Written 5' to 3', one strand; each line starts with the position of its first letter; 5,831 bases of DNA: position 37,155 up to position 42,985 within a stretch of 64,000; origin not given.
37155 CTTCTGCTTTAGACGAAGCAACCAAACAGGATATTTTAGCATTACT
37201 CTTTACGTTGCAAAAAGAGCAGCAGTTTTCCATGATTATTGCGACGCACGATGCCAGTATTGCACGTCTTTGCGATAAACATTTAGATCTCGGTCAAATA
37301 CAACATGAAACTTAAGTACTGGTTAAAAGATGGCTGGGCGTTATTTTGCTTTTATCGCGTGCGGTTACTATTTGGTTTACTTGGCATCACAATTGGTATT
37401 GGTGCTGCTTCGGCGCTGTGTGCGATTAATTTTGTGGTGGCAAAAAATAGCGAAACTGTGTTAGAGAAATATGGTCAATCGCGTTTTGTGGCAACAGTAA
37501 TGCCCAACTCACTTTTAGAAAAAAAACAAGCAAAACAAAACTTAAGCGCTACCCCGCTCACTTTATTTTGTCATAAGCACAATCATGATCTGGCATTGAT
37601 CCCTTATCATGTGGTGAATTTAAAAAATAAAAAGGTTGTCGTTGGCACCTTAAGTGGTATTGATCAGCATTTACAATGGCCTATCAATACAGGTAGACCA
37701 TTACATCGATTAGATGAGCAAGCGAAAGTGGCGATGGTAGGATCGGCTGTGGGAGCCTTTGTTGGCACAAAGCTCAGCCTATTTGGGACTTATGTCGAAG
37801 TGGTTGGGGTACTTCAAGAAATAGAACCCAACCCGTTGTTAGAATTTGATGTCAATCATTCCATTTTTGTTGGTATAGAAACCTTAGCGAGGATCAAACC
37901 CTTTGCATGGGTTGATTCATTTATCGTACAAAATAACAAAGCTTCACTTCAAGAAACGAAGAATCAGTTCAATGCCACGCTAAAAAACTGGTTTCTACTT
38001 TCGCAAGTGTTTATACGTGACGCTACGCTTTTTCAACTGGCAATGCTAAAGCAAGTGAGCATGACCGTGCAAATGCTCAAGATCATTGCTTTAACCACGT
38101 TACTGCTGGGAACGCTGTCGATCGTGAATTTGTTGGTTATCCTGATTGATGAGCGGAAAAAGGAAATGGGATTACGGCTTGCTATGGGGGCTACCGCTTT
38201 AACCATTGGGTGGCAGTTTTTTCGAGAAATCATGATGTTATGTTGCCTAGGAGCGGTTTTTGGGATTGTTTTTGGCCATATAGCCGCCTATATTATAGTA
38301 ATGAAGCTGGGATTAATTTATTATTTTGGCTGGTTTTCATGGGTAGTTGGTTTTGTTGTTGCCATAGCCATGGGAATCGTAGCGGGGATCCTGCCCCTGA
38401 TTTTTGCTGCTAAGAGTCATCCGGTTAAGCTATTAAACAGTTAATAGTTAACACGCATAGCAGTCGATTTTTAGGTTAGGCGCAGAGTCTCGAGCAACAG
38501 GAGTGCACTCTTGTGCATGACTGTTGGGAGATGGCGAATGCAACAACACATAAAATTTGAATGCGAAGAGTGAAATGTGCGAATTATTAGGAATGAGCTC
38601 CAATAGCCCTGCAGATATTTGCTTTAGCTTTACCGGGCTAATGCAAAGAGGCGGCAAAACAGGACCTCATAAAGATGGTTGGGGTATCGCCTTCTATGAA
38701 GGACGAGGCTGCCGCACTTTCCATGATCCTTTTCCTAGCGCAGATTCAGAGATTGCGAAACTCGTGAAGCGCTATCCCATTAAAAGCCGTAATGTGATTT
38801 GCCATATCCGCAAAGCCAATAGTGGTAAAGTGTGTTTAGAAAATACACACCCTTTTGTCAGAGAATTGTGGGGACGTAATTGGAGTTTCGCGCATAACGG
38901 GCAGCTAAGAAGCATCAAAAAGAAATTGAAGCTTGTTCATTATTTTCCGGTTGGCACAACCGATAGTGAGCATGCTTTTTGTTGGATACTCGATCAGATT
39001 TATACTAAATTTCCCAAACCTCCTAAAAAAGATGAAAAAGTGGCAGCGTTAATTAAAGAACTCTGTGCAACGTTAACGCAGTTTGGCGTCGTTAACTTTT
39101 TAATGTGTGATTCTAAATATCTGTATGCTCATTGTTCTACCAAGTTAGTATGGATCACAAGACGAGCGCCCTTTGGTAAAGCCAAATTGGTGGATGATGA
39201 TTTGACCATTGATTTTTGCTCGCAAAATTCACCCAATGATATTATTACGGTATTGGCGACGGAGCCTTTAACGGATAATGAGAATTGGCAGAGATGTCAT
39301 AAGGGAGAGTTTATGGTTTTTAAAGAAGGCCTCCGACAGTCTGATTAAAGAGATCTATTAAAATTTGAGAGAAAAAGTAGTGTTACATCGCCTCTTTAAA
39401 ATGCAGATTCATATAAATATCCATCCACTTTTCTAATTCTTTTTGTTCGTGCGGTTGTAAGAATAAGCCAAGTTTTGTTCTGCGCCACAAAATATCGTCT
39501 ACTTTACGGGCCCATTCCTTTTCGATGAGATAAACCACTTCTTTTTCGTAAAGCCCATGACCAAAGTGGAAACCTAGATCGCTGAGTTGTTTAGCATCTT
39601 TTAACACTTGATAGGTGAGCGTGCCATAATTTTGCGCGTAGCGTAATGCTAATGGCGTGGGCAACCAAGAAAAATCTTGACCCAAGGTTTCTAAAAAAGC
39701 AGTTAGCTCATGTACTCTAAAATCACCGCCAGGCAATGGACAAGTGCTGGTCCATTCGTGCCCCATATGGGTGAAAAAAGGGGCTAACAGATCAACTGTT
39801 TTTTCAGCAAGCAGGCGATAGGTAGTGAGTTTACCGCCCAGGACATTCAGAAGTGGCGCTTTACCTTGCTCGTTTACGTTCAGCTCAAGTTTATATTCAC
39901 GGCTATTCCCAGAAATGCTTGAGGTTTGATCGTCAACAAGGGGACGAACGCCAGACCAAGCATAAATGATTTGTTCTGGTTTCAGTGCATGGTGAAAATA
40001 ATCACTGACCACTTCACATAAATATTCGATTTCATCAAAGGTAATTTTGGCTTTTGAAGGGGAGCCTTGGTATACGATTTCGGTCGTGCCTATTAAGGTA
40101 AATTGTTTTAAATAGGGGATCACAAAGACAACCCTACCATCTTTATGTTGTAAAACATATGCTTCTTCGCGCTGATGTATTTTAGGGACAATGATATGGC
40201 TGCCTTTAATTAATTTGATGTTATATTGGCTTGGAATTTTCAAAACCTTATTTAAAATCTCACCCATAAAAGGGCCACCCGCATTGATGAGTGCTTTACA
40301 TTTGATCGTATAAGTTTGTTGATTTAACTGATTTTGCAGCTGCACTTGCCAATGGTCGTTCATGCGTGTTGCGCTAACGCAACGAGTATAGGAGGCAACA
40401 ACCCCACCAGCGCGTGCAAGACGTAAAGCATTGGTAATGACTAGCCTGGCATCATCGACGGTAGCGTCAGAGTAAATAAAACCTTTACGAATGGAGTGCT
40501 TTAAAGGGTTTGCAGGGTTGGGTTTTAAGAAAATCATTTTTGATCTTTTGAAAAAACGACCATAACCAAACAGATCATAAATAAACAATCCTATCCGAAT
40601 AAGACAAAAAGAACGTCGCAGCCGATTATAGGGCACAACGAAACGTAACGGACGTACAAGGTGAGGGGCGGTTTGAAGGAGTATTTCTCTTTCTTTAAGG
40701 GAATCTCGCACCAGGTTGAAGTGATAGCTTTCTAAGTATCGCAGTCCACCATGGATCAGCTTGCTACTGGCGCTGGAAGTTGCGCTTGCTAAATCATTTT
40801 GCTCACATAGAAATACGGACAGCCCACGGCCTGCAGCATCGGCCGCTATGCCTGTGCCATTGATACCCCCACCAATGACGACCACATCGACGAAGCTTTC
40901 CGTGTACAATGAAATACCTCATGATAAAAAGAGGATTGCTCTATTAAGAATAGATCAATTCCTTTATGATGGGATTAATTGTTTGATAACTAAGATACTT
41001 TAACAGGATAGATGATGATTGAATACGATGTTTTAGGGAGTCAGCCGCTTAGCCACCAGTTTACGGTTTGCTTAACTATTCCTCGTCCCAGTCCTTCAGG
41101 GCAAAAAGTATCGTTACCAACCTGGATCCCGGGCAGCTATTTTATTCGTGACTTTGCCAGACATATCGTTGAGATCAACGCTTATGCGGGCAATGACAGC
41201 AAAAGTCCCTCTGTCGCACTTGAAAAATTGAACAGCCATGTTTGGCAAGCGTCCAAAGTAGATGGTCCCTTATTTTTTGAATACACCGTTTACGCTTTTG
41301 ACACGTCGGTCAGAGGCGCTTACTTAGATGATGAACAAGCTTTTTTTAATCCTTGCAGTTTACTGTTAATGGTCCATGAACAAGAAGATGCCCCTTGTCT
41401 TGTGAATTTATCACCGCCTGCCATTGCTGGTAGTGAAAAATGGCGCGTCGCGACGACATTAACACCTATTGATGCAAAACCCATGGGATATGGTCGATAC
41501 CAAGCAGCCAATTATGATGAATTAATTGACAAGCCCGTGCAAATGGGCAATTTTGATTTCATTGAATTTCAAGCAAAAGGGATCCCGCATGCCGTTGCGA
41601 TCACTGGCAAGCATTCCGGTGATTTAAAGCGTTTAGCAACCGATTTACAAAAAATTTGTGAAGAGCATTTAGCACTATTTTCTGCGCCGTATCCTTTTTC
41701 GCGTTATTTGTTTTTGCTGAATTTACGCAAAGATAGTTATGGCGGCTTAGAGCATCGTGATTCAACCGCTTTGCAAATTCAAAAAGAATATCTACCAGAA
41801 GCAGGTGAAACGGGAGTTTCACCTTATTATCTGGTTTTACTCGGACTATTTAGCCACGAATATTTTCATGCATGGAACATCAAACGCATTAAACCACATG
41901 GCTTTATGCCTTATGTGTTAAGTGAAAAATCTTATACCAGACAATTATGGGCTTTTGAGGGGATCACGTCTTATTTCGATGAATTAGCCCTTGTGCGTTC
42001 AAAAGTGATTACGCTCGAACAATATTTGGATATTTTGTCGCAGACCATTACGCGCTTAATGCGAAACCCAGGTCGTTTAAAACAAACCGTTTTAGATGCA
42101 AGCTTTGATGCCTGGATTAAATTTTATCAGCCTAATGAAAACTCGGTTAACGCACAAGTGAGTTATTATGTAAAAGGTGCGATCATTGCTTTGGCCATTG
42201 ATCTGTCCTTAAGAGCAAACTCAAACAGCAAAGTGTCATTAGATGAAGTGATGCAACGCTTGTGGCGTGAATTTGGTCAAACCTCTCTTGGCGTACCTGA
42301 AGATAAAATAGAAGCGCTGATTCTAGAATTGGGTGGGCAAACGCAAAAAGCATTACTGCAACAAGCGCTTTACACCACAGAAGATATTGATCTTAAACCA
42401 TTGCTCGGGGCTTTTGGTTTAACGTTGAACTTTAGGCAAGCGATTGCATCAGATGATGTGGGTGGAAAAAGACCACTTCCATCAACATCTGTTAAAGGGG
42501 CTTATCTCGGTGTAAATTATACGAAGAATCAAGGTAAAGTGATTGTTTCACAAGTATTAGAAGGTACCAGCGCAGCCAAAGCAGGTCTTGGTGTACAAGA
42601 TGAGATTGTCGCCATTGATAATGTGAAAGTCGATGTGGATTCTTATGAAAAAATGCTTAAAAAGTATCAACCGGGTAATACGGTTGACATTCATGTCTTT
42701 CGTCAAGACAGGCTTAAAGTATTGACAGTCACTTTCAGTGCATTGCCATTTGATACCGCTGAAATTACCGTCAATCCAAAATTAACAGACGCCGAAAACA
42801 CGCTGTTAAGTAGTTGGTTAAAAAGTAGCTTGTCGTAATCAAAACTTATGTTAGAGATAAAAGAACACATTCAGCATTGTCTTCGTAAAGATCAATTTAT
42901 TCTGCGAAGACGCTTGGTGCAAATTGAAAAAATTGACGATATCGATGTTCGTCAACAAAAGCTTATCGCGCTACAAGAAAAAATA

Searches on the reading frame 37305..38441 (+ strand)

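Call 64: search_protein_families(library=pfam, proteins=[window:37305-38441:+], max_evalue=0.00001)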
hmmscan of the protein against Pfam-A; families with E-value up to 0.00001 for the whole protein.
window:37305-38441:+ (379 aa): 2 families
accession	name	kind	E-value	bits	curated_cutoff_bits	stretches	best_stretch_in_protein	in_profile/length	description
PF02687.27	FtsX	-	3.5e-18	66.2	25.5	1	260-373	2-120/120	FtsX-like permease C-terminal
PF12704.14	MacB_PCD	-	4.7e-09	37.3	27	1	25-222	5-204/207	MacB-like periplasmic core domain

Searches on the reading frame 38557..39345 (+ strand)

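Call 64: search_protein_families(library=pfam, proteins=[window:38557-39345:+], max_evalue=0.00001)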
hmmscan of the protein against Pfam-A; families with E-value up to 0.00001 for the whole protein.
window:38557-39345:+ (263 aa): 1 family
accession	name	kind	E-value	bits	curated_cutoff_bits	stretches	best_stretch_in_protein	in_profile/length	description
PF13230.11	GATase_4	-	7.6e-109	363.3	23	1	7-258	1-251/272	Glutamine amidotransferases class-II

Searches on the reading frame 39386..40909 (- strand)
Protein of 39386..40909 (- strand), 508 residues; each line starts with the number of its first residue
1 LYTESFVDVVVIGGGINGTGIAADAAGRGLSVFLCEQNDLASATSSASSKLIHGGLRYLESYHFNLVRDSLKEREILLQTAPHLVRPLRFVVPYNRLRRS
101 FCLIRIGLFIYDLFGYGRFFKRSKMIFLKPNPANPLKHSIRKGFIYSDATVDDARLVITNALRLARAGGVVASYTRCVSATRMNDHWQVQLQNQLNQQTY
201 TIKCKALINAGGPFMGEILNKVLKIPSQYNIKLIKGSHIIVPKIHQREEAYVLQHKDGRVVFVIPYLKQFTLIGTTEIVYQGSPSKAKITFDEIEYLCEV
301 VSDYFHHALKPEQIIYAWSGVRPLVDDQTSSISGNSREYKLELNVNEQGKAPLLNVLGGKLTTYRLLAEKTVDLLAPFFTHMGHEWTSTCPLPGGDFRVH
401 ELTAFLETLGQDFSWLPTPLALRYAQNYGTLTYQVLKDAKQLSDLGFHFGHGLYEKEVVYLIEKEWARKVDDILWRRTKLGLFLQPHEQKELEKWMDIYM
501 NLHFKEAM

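Call 64: search_protein_families(library=pfam, proteins=[window:39386-40909:-], max_evalue=0.00001)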
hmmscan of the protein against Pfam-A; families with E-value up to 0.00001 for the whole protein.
window:39386-40909:- (508 aa): 2 families
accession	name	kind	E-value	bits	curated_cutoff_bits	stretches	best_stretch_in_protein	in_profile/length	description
PF01266.30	DAO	-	2e-52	179.3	27.9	1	8-364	1-352/353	FAD dependent oxidoreductase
PF16901.10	DAO_C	-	2.4e-13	50.5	31.4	1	387-497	3-113/126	C-terminal domain of alpha-glycerophosphate oxidase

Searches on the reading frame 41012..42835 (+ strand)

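Call 64: search_protein_families(library=pfam, proteins=[window:41012-42835:+], max_evalue=0.00001)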
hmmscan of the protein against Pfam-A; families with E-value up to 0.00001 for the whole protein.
window:41012-42835:+ (608 aa): 4 families
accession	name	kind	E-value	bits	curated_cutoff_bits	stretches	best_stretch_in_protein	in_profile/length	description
PF17899.6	Peptidase_M61_N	-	1.2e-45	155.9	23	1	5-180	2-168/168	Peptidase M61 N-terminal domain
PF05299.18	Peptidase_M61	-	7.3e-44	149.4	22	1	277-392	3-118/118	M61 glycyl aminopeptidase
PF13180.12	PDZ_2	-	7.3e-11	42.6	27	1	498-574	2-79/80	PDZ domain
PF00595.29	PDZ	-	9.6e-06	26.3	23.2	0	495-541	8-58/81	PDZ domain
